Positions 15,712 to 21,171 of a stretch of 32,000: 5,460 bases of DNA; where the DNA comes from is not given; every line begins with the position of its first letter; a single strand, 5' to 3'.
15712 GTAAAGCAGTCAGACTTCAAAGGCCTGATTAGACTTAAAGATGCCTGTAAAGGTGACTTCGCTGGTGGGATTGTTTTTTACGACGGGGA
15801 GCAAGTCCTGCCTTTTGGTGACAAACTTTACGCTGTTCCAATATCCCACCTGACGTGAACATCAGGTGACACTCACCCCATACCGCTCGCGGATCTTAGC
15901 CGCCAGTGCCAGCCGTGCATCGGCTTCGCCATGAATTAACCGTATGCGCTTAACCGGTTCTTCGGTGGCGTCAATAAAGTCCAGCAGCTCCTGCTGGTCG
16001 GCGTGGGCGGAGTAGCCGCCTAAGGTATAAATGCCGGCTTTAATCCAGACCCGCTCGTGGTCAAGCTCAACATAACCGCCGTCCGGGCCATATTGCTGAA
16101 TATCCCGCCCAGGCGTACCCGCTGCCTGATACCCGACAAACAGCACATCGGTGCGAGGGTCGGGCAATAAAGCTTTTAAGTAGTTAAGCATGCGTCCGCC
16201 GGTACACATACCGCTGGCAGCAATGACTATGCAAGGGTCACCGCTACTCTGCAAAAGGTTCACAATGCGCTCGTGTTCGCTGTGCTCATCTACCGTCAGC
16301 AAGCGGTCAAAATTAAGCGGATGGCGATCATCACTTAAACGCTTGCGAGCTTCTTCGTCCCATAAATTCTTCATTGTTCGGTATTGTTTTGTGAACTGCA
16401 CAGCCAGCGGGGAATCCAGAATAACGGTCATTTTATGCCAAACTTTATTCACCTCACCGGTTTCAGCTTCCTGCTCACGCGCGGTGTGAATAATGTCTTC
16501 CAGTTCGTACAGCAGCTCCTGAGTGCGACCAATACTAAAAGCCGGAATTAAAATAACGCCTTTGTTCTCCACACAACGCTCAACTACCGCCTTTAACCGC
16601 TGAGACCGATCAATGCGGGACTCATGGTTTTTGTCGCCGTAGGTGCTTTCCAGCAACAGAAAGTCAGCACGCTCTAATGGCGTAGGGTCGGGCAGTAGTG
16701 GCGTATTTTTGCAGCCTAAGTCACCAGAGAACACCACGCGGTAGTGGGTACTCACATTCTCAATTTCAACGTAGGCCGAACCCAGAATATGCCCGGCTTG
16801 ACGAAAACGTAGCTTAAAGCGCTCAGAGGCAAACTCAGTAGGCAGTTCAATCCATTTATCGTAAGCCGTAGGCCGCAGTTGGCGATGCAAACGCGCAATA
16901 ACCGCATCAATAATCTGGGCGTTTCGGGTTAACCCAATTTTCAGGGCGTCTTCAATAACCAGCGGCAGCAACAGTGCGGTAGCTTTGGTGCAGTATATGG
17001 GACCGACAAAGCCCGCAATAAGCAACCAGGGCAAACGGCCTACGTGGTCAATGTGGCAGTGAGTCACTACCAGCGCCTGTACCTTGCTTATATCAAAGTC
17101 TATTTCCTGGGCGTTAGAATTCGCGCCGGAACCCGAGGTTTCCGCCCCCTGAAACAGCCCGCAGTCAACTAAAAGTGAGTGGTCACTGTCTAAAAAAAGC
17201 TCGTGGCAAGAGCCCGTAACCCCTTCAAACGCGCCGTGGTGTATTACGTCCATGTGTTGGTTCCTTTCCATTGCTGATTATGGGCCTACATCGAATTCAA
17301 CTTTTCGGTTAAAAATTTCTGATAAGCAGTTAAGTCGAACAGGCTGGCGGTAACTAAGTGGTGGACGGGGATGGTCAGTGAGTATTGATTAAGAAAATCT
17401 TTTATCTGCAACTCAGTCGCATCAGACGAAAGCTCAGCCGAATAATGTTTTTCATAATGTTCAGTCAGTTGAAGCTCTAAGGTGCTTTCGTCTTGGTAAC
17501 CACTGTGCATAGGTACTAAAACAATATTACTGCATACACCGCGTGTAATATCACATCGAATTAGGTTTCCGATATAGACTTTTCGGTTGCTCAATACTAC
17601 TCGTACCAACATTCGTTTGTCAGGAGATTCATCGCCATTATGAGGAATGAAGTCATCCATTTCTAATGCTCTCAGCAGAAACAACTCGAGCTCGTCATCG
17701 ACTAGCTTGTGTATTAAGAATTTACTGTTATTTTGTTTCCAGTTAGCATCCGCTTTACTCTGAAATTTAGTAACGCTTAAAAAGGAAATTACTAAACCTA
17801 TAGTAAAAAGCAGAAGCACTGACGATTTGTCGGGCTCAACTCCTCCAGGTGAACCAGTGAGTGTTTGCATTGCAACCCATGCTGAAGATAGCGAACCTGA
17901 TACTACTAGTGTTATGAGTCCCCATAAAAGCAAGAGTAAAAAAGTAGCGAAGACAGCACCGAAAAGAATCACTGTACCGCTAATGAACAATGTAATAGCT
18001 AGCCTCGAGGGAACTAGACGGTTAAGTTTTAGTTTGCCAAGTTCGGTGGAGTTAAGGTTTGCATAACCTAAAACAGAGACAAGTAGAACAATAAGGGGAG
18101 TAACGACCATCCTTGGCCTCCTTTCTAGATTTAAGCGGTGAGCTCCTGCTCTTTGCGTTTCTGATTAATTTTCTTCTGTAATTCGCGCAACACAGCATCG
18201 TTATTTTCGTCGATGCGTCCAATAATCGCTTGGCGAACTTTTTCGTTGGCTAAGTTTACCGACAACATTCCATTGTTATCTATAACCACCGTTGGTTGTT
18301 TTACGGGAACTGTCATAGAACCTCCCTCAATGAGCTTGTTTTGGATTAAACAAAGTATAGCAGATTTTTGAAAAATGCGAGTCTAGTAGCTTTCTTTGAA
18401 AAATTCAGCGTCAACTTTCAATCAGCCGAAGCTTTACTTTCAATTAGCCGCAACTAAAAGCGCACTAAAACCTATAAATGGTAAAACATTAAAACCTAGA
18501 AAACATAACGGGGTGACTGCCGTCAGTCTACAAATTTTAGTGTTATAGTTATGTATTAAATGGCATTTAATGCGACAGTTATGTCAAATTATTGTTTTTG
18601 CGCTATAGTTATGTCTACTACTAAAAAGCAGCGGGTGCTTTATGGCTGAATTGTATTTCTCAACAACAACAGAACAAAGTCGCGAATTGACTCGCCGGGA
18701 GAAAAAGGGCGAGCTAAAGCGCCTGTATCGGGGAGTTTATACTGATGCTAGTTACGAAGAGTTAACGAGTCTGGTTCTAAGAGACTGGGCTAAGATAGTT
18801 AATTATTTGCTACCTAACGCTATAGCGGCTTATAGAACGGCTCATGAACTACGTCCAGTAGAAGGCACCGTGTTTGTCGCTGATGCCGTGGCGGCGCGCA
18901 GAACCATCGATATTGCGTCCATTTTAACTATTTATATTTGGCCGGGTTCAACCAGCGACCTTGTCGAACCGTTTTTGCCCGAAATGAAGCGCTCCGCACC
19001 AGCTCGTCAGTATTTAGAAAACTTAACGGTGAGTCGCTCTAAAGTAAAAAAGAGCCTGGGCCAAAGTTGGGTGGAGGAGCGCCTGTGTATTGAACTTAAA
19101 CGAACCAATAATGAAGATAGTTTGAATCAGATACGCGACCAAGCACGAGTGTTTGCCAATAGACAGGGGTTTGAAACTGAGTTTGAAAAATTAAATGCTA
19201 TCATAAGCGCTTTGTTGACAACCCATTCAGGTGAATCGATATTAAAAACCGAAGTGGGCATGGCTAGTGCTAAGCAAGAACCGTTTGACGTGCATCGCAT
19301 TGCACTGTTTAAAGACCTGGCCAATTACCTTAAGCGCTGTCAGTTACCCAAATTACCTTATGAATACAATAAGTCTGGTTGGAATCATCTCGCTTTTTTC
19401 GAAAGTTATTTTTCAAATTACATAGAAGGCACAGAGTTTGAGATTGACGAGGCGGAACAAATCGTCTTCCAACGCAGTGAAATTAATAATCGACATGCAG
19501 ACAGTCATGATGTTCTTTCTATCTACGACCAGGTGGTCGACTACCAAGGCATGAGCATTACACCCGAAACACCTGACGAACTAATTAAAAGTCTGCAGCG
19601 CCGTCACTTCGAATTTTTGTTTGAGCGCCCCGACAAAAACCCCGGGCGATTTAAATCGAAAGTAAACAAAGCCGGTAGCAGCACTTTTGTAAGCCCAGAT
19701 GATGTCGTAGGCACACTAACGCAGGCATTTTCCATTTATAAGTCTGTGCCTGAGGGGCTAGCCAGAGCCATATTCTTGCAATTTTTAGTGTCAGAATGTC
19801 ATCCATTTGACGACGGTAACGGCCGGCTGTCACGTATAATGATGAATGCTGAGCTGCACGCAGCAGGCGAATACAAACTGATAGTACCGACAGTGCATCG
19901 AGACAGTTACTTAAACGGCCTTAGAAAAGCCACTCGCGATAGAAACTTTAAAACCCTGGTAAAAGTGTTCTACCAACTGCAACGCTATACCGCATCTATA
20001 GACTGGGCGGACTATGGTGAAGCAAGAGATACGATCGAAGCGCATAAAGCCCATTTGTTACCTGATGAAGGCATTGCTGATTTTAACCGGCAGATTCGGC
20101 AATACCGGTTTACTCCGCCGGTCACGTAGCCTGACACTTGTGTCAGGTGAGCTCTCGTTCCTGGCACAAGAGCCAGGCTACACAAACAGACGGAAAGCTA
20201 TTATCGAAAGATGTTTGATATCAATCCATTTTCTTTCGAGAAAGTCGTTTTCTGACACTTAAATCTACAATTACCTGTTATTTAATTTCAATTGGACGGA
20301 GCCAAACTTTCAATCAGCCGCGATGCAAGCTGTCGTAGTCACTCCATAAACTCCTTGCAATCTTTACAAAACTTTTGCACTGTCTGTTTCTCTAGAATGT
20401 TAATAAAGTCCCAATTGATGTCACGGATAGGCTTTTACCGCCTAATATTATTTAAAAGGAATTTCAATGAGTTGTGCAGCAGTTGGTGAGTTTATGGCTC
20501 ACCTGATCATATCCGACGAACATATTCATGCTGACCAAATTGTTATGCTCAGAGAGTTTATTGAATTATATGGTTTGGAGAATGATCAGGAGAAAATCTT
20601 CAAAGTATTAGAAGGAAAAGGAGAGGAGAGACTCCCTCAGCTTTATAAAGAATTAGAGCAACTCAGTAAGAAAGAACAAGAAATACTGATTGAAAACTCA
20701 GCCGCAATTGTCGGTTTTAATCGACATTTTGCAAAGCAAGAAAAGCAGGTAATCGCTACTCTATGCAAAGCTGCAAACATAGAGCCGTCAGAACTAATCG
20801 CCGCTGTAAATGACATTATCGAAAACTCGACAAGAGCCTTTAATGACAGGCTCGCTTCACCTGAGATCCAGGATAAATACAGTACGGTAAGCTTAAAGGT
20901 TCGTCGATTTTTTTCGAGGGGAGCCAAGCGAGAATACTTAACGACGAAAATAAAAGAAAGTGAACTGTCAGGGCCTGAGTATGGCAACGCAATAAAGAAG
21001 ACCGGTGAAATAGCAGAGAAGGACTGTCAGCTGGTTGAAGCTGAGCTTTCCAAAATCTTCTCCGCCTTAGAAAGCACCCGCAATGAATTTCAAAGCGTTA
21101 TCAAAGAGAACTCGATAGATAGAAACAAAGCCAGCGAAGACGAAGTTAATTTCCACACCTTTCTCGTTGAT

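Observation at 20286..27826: Integrated hypothesis: a four-gene, sigma-54-gated multi-GTPase membrane module may be an undescribed stress or anti-phage system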

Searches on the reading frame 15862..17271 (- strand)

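Call 6: search_protein_families(library=ncbifam, proteins=[window:15862-17271:-], max_evalue=0.01)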
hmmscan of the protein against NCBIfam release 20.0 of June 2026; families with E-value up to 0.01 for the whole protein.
window:15862-17271:- (469 aa): 12 families
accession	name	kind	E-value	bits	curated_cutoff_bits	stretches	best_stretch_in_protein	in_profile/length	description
NF045584.1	cas14_MBL_CASP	equivalog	1.2e-92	311.2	800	1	12-461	6-425/612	type VII CRISPR-associated protein Cas14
TIGR03675.1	arCOG00543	equivalog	1.2e-80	271.5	580.2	1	3-467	171-618/631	beta-CASP ribonuclease aCPSF1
TIGR04122.1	Xnuc_lig_assoc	equivalog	1e-13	50.8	325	1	143-291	69-216/326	ligase-associated DNA damage response exonuclease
NF047419.1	RNase_J1_RnjA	exception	9.5e-06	24.6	820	1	33-104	27-99/549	ribonuclease J1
TIGR00649.1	MG423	subfamily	4.8e-05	22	400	1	62-121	57-115/546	RNase J family beta-CASP ribonuclease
NF008887.0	PRK11921.1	equivalog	5.6e-05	22.2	635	1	58-102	66-110/396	anaerobic nitric oxide reductase flavorubredoxin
NF041257.1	GntH_guanitoxin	equivalog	6.6e-05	21.9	333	1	47-87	51-91/374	guanitoxin biosynthesis MBL fold metallo-hydrolase GntH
NF033184.1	B3_Acin_new1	exception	0.0002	20.6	580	1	16-80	44-104/283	putative subclass B3 metallo-beta-lactamase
NF033105.1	bla_subclass_B3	equivalog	0.0014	18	240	1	30-80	32-78/257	subclass B3 metallo-beta-lactamase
NF000801.0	PRK00055.1-3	equivalog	0.0019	17.3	252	0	47-84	37-74/307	ribonuclease Z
NF000427.2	blaCAU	exception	0.0084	15.4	500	0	23-81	28-83/262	CAU/MBL1b family subclass B3 metallo-beta-lactamase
NF003954.0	PRK05452.1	equivalog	0.0088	15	711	0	56-97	64-105/479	anaerobic nitric oxide reductase flavorubredoxin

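Call 7: search_protein_families(library=padloc, proteins=[window:15862-17271:-], max_evalue=0.01)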
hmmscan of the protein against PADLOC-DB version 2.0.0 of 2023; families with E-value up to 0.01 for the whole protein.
window:15862-17271:- (469 aa): 0 families

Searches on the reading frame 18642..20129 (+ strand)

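Call 4: search_protein_families(library=pfam, proteins=[window:18642-20129:+], max_evalue=0.01)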
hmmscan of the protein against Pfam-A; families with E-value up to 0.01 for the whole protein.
window:18642-20129:+ (495 aa): 2 families
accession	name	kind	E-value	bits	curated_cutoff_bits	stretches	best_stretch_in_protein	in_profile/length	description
PF02661.23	Fic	-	3.3e-09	37.9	24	1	313-404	5-92/93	Fic/DOC family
PF13338.12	AbiEi_4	-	0.00065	20.2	25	1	14-33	27-46/49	Transcriptional regulator, AbiEi antitoxin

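Call 6: search_protein_families(library=ncbifam, proteins=[window:18642-20129:+], max_evalue=0.01)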
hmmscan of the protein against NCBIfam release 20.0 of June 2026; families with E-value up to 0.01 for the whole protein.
window:18642-20129:+ (495 aa): 1 family
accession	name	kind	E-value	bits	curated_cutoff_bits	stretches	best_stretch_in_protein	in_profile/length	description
NF046029.1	ProtAdlyltaseNmFic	equivalog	0.0021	17.8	230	1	386-441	96-152/177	protein adenylyltransferase Fic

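Call 7: search_protein_families(library=padloc, proteins=[window:18642-20129:+], max_evalue=0.01)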
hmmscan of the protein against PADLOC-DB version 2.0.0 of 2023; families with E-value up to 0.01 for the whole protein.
window:18642-20129:+ (495 aa): 11 families
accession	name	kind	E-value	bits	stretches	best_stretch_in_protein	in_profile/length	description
PDLC04836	PDC-S04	-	8.5e-19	65.7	1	255-449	30-229/244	-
PDLC03963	SoFic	-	5e-16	57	1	250-473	56-286/361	-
PDLC04837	PDC-S04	-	7.8e-14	49.5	1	256-451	31-228/234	-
PDLC04840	PDC-S04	-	3e-07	28.4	1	255-442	16-210/227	-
PDLC04838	PDC-S04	-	4.6e-06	24.5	1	385-446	142-201/209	-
PDLC04839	PDC-S04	-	1.1e-05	23.2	1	386-431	140-187/205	-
PDLC04966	PDC-S24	-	1.2e-05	22.4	1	378-409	309-340/497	-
PDLC04841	PDC-S04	-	0.00053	17.7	1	314-441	141-265/292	-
PDLC02225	AbiEi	-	0.0013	16.4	1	13-67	32-78/198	AbiEi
PDLC04842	PDC-S04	-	0.0021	15.8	1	386-441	111-167/202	-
PDLC02271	AbiEi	-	0.0081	13.4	0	10-80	38-109/263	AbiEi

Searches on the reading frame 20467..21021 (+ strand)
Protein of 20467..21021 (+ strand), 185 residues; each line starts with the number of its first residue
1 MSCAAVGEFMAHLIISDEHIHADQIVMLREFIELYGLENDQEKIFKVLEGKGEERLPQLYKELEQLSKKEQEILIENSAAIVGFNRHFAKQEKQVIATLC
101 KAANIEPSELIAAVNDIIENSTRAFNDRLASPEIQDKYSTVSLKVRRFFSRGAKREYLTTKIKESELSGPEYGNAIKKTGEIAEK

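Call 67: search_protein_families(library=pfam, proteins=[window:20467-21021:+], max_evalue=1)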
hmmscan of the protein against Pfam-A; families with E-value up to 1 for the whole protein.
window:20467-21021:+ (185 aa): 1 family
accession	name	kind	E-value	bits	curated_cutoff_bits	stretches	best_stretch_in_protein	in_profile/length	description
PF05099.18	TerB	-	0.00069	20.3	24.4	1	9-113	7-116/118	Tellurite resistance protein TerB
